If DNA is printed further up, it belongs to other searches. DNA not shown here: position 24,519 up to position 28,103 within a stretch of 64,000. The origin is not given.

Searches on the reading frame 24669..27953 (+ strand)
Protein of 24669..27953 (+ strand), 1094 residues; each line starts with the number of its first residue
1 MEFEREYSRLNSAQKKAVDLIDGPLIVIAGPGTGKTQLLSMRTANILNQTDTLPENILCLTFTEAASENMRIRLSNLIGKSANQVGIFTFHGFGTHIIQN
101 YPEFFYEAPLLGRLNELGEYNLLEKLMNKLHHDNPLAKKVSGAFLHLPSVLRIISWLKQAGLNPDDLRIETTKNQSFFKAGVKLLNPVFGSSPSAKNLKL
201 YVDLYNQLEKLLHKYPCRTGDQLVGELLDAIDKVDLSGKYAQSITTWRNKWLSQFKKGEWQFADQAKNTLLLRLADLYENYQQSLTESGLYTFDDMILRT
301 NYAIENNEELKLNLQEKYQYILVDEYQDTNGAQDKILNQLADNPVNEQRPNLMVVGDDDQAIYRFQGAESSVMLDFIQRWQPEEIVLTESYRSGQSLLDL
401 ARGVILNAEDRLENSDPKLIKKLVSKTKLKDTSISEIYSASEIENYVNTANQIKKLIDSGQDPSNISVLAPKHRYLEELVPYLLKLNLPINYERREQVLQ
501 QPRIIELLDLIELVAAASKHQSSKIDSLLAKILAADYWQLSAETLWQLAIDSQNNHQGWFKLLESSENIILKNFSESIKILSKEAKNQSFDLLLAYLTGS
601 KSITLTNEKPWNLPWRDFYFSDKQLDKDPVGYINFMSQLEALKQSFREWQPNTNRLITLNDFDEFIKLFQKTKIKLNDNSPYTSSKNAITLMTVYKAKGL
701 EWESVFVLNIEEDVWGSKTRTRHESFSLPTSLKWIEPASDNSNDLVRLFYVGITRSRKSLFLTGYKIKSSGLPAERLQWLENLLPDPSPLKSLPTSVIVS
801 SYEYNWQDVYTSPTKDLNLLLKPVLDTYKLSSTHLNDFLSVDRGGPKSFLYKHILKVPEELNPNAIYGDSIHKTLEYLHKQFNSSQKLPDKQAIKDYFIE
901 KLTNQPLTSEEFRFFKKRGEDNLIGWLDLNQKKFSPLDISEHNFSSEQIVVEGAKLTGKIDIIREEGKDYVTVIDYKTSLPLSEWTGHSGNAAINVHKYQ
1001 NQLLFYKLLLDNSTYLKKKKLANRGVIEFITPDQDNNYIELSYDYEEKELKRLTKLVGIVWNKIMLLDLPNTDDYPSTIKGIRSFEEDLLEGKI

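Call 50: search_protein_families(library=pfam, proteins=[window:24669-27953:+], max_evalue=0.0001)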
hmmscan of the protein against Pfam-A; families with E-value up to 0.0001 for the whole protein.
window:24669-27953:+ (1094 aa): 5 families
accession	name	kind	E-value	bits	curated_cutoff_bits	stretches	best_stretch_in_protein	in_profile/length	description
PF00580.27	UvrD-helicase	-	5.9e-59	200.4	23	1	10-378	1-268/271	UvrD/REP helicase N-terminal domain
PF13361.12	UvrD_C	-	1.3e-24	87.7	25.6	1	385-763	1-346/350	UvrD-like helicase C-terminal domain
PF13245.12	AAA_19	-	1.2e-17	64.8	25.1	1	14-365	1-133/134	AAA domain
PF12705.13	PDDEXK_1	-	6.1e-14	53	22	1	846-1059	14-219/247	PD-(D/E)XK nuclease superfamily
PF13538.12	UvrD_C_2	-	6.4e-09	36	27.4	0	690-711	3-24/52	UvrD-like helicase C-terminal domain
